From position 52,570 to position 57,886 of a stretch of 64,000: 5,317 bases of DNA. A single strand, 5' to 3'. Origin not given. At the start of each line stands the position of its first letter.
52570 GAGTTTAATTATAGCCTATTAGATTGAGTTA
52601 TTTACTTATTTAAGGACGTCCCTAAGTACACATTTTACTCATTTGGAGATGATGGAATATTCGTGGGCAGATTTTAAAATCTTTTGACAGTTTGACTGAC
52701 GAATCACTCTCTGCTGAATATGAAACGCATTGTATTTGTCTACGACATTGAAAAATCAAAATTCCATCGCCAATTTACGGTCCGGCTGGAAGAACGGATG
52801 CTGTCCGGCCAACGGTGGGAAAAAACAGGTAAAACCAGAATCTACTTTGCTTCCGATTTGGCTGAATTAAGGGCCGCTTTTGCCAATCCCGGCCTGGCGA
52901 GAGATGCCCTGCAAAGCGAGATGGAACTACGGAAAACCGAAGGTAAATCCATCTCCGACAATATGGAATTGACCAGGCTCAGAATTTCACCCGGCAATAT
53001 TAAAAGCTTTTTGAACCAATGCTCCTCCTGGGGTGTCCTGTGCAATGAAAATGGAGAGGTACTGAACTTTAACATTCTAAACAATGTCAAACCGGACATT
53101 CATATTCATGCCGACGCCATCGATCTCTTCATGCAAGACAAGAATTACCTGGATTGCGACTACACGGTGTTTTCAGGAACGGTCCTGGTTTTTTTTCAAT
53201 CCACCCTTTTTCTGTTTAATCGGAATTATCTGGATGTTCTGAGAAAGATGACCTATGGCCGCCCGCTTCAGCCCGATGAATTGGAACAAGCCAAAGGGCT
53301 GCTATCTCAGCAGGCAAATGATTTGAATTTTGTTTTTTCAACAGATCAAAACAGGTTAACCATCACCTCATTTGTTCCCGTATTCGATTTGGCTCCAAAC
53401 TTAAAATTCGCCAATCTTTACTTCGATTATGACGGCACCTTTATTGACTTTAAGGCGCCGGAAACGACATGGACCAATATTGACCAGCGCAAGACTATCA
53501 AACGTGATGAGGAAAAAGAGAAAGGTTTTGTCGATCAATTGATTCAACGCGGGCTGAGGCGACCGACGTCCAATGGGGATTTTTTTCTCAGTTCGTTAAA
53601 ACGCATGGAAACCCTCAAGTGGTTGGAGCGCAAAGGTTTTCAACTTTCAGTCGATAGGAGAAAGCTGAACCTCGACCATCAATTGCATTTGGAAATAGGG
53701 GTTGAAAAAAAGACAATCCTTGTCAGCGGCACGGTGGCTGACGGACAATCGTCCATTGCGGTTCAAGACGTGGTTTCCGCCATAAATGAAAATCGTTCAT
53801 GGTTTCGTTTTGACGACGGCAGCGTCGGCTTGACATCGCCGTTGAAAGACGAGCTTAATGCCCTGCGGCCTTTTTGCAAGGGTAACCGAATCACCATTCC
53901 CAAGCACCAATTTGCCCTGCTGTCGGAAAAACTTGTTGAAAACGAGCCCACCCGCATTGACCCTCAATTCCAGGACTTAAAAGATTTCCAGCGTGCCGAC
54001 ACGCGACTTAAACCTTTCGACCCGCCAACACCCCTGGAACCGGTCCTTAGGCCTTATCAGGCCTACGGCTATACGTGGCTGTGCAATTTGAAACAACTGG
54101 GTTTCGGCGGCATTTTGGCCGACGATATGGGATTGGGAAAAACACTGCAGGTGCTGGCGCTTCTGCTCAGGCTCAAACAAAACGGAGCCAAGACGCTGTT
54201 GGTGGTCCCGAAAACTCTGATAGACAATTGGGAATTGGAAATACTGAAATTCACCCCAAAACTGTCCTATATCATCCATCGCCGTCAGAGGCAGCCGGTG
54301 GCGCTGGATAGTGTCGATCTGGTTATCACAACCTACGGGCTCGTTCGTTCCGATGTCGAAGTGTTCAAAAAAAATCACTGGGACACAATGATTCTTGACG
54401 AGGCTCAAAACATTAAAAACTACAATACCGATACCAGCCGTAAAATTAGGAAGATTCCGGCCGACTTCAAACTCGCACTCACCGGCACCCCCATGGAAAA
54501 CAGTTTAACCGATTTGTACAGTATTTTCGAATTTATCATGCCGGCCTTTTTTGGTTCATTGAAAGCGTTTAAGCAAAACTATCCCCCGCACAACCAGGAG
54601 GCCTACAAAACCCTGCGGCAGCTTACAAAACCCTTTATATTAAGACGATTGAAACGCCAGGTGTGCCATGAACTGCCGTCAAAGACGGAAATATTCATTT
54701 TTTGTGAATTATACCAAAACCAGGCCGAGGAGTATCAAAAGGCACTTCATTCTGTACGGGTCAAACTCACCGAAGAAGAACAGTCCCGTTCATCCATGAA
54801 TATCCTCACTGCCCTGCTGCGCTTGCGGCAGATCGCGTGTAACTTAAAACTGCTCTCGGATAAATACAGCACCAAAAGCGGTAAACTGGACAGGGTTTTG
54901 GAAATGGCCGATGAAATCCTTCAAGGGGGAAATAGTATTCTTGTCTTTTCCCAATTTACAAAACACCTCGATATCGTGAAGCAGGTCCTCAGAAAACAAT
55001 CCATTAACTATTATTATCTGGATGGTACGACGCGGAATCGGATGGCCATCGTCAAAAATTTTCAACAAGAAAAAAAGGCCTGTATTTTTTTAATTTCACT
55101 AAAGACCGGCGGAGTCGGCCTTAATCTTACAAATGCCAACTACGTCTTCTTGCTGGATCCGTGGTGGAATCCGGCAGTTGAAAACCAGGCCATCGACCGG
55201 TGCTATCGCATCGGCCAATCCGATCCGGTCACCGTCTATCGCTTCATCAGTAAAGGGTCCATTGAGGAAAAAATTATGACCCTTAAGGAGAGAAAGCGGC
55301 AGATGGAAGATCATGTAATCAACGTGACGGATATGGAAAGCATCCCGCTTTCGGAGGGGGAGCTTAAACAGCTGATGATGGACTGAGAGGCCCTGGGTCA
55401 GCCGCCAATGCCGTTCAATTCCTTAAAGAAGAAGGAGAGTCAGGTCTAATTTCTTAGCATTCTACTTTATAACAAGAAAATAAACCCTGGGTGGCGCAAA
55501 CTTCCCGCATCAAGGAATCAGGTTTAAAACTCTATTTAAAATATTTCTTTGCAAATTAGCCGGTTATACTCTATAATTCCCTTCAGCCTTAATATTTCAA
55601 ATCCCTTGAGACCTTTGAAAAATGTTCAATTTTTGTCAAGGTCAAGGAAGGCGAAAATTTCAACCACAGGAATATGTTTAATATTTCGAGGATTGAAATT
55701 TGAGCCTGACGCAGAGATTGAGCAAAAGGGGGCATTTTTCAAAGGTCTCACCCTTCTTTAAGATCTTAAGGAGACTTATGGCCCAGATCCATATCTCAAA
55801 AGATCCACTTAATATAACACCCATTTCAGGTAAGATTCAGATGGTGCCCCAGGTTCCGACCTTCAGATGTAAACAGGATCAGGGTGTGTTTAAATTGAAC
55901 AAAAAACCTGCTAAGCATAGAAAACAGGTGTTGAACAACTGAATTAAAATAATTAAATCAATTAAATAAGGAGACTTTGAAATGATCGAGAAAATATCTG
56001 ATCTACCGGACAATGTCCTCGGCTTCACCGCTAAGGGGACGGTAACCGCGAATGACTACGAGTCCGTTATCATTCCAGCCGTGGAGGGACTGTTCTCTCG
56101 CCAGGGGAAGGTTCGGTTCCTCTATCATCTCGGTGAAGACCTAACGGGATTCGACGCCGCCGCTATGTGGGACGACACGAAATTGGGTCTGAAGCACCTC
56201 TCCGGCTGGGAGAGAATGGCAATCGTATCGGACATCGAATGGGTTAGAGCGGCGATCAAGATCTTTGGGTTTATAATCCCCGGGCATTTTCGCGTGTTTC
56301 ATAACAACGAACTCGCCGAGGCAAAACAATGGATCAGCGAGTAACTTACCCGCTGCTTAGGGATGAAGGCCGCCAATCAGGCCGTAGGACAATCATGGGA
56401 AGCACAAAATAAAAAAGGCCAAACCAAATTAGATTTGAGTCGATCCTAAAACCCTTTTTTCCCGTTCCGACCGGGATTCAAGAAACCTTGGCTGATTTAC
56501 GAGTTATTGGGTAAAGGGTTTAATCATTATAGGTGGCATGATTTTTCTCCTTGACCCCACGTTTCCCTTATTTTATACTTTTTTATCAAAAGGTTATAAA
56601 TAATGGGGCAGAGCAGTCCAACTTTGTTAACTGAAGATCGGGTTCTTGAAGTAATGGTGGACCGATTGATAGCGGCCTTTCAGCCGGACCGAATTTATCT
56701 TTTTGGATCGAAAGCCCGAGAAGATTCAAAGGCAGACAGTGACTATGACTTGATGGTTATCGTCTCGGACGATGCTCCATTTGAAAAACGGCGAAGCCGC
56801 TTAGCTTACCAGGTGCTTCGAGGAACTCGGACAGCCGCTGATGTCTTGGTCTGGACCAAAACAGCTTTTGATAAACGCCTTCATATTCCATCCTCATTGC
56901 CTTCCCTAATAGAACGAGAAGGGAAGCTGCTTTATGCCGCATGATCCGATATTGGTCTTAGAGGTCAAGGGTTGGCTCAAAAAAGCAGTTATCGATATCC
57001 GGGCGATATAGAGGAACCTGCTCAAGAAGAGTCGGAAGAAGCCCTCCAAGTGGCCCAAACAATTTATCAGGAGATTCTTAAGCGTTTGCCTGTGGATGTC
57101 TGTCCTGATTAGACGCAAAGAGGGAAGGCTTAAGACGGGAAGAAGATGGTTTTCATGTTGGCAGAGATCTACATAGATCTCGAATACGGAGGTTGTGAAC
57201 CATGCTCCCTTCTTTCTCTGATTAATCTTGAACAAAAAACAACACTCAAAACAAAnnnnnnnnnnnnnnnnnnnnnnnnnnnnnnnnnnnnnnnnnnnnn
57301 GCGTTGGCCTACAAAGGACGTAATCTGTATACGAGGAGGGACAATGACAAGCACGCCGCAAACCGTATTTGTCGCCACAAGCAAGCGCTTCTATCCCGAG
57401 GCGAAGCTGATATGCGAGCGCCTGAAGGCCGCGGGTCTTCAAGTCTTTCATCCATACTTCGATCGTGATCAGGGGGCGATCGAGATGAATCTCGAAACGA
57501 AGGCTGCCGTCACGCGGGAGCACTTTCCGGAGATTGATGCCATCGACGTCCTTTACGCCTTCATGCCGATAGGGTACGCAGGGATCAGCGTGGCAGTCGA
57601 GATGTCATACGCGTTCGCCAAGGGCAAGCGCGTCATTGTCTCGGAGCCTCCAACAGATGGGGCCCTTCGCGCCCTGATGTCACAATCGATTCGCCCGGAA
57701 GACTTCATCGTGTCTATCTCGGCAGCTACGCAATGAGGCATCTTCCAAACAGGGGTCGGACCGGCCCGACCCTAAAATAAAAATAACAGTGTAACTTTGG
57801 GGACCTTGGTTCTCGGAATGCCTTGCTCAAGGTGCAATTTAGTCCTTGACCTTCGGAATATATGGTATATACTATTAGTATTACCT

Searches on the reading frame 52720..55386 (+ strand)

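Call 14: search_protein_families(library=pfam, proteins=[window:52720-55386:+], max_evalue=0.01)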
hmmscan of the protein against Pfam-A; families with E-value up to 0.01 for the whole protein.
window:52720-55386:+ (888 aa): 4 families
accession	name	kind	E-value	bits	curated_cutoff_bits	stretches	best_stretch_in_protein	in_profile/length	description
PF00176.29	SNF2-rel_dom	-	1.2e-68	231.8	24.9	1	446-710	1-289/290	SNF2-related domain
PF00271.37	Helicase_C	-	2.1e-22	79.9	23.5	1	729-832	5-110/110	Helicase conserved C-terminal domain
PF04851.21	ResIII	-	5.3e-11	43.1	22.5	1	442-592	3-163/164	Type III restriction enzyme, res subunit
PF02334.22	RTP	-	0.0084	17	26.7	0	617-677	36-95/113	Replication terminator protein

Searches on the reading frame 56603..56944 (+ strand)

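Call 14: search_protein_families(library=pfam, proteins=[window:56603-56944:+], max_evalue=0.01)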
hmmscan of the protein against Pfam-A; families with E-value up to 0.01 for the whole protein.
window:56603-56944:+ (113 aa): 3 families
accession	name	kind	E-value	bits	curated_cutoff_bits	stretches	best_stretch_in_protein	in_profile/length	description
PF18765.7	Polbeta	-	3.3e-08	34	26.9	1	27-83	12-68/93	Polymerase beta, Nucleotidyltransferase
PF01909.29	NTP_transf_2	-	6e-07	30.2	21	1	25-88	11-78/93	Nucleotidyltransferase domain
PF22600.2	MTPAP-like_central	-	0.0091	16.5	27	1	18-64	29-75/139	Poly(A) RNA polymerase, mitochondrial-like, central palm domain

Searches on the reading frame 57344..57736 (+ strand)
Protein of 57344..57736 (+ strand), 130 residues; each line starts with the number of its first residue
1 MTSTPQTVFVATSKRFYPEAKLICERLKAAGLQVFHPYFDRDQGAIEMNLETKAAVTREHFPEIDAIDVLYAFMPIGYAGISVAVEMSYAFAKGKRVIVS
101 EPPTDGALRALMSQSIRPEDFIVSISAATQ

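Call 31: search_protein_families(library=pfam, proteins=[window:57344-57736:+], max_evalue=1)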
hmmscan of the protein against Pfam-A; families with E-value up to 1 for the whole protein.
window:57344-57736:+ (130 aa): 2 families
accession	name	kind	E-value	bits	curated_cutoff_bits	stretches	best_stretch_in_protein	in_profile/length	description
PF05014.21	Nuc_deoxyrib_tr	-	0.00043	20.9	28.8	1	20-99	13-95/117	Nucleoside 2-deoxyribosyltransferase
PF15891.11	Nuc_deoxyri_tr2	-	0.0086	16.8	30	1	23-101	22-102/105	Nucleoside 2-deoxyribosyltransferase like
